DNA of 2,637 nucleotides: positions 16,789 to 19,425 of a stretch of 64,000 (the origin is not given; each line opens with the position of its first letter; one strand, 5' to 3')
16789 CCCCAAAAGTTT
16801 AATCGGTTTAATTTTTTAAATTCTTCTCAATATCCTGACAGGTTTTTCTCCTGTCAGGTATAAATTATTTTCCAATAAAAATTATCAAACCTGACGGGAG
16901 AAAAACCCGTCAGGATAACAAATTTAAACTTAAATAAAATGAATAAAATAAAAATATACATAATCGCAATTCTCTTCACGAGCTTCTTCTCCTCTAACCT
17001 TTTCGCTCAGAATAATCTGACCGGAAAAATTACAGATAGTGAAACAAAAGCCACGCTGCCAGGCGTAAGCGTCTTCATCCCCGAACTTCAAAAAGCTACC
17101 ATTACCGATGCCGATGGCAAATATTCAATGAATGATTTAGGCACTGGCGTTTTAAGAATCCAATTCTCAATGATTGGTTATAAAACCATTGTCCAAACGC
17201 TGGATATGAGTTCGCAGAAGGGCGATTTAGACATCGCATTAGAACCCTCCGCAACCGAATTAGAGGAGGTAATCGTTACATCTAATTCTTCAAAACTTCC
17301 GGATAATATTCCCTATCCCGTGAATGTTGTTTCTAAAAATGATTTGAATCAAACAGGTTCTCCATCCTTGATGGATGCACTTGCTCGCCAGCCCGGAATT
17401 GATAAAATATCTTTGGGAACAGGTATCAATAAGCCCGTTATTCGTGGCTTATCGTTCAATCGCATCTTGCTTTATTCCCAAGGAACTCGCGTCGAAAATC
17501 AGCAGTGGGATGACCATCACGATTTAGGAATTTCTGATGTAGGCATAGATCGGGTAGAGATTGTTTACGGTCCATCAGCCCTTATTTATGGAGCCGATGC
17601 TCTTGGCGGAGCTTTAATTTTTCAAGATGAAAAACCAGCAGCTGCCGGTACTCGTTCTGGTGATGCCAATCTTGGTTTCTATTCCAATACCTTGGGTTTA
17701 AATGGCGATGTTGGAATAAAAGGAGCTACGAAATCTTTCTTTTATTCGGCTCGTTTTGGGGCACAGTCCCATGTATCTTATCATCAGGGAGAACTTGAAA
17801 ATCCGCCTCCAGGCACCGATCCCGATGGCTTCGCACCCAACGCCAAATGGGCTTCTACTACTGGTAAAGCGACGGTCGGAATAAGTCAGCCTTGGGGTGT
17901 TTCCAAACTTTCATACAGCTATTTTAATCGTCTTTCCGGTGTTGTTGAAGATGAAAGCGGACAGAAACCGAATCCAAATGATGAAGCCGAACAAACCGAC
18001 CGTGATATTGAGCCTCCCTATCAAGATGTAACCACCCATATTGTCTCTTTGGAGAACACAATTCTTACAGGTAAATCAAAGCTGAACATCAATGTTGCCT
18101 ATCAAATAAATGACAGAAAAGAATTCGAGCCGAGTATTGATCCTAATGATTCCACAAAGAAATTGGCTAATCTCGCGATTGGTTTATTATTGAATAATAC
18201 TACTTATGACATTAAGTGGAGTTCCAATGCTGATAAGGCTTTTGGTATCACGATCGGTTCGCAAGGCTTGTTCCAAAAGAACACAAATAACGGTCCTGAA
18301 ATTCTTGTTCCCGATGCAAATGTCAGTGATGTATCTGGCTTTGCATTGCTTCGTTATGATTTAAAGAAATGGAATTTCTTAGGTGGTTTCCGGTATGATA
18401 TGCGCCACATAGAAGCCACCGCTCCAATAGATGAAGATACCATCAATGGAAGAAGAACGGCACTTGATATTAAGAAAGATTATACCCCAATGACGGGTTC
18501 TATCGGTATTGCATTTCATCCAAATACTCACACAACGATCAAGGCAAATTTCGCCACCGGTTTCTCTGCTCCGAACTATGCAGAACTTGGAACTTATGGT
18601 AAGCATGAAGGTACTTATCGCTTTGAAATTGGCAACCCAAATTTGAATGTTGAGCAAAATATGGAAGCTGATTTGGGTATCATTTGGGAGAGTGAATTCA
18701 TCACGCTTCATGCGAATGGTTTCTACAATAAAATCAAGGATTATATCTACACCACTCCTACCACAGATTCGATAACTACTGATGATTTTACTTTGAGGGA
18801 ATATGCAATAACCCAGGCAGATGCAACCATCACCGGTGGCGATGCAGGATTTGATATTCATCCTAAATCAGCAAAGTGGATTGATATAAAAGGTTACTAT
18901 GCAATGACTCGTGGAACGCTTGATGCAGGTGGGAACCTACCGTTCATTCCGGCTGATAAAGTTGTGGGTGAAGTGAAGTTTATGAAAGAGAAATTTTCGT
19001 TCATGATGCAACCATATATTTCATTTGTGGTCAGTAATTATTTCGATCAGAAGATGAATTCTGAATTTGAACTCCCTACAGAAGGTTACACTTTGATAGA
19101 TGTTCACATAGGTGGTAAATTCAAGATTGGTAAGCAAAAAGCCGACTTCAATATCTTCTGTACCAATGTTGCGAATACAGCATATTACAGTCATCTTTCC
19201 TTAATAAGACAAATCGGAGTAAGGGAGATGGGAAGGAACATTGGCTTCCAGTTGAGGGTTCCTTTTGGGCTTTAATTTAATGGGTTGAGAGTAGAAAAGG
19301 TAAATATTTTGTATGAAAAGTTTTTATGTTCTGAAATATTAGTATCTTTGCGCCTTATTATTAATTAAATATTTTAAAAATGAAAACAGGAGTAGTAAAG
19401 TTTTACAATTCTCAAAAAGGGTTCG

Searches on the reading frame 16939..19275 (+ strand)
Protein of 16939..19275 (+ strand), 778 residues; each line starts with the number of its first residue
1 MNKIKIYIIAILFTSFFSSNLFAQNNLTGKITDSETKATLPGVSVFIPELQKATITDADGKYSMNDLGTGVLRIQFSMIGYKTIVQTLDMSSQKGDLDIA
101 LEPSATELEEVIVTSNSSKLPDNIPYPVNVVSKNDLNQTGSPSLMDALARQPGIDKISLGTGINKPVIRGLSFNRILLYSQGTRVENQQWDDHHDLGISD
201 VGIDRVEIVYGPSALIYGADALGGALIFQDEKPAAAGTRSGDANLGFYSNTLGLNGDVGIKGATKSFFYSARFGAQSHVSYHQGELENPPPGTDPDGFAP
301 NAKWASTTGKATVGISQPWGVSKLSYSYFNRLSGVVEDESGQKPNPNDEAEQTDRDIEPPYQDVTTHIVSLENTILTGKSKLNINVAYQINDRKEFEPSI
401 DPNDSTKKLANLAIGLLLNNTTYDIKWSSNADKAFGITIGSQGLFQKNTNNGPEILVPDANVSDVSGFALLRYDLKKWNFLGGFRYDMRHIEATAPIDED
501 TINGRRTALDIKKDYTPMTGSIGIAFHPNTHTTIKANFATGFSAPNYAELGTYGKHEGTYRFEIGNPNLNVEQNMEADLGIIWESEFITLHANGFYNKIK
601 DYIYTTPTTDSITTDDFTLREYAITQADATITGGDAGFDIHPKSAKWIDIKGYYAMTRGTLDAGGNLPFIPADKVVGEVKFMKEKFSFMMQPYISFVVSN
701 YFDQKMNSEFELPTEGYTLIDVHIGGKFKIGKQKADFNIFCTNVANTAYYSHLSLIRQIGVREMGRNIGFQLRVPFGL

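Call 18: find_related_loci(query=window:16939-19275:+, collection=genome_contigs, flank=10000)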
Query window:16939-19275:+ (778 aa) in genome_contigs; peptide patterns used: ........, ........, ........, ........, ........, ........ (x = any residue, [..] = any of these).
138 stretches matched a pattern; 28 encode a relative of the query (tblastn E <= 1e-3); 28 distinct loci.
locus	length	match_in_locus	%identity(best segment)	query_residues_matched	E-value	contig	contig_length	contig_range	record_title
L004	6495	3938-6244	75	8-777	0e+0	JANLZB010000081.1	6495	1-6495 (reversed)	MAG: Bacteroidota bacterium isolate OTE_14_metabat.108 OTE_14_k141_3502709, whole genome shotgun sequence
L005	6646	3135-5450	73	4-776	0e+0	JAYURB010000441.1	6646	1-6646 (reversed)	MAG: Bacteroidota bacterium isolate GL115_UP_metabinner_3 GL115_UP_metabinner_3_440, whole genome shotgun sequence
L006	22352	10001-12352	73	8-778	0e+0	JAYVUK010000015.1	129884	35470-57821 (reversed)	MAG: Bacteroidota bacterium isolate GL74_UP_metabinner_7 GL74_UP_metabinner_7_14, whole genome shotgun sequence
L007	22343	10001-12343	75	4-778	0e+0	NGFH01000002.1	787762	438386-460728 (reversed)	MAG: Bacteroidetes bacterium 2013_40CM_41_45 2013_40cm_scaffold_0, whole genome shotgun sequence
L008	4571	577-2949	59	1-777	0e+0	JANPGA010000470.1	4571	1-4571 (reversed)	MAG: Bacteroidota bacterium isolate VAR_69_metabat_68 VAR_69_k141_3430283, whole genome shotgun sequence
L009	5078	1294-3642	56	8-778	0e+0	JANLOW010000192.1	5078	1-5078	MAG: Bacteroidota bacterium isolate OTE_38_metabat_521 OTE_38_k141_3596422, whole genome shotgun sequence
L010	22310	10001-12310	56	22-778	0e+0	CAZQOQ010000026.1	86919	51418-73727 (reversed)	MAG TPA_asm: uncultured Flavobacteriales bacterium isolate binchicken_co200_93 genome assembly, contig: k141_275560, who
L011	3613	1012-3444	54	1-775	0e+0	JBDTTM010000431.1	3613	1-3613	MAG: Bacteroidota bacterium isolate cluster3_bin.296 NODE_162535_length_3613_cov_8.198988, whole genome shotgun sequence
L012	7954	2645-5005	54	3-775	0e+0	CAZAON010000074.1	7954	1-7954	MAG TPA_asm: uncultured Flavobacteriales bacterium isolate binchicken_co200_43 genome assembly, contig: k141_34783, whol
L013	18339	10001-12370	53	5-778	0e+0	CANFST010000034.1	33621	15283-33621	MAG: Chitinophagales bacterium isolate Jr-16oct17-254 genome assembly, contig: Jr-16oct17-C2414, whole genome shotgun se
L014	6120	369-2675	53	19-778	0e+0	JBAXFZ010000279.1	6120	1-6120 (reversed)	MAG: Bacteroidota bacterium isolate ELA284 MAG284_279, whole genome shotgun sequence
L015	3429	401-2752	54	8-778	0e+0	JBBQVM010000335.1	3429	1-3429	MAG: Bacteroidia bacterium isolate Co_metawrap_1996 Cmw_1996_k141_1161167_length_3429_cov_6.0000, whole genome shotgun s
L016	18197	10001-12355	52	1-778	0e+0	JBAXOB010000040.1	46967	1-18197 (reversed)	MAG: Bacteroidota bacterium isolate ELA494 MAG494_40, whole genome shotgun sequence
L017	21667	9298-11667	51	2-778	0e+0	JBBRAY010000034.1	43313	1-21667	MAG: Bacteroidia bacterium isolate Co_metawrap_2317 Cmw_2317_k141_8558743_length_43313_cov_10.9991, whole genome shotgun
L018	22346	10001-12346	50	4-778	0e+0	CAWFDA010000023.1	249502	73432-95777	MAG: uncultured Bacteroidetes bacterium isolate MFD04716.bin.2.229 genome assembly, contig: contig_31833, whole genome s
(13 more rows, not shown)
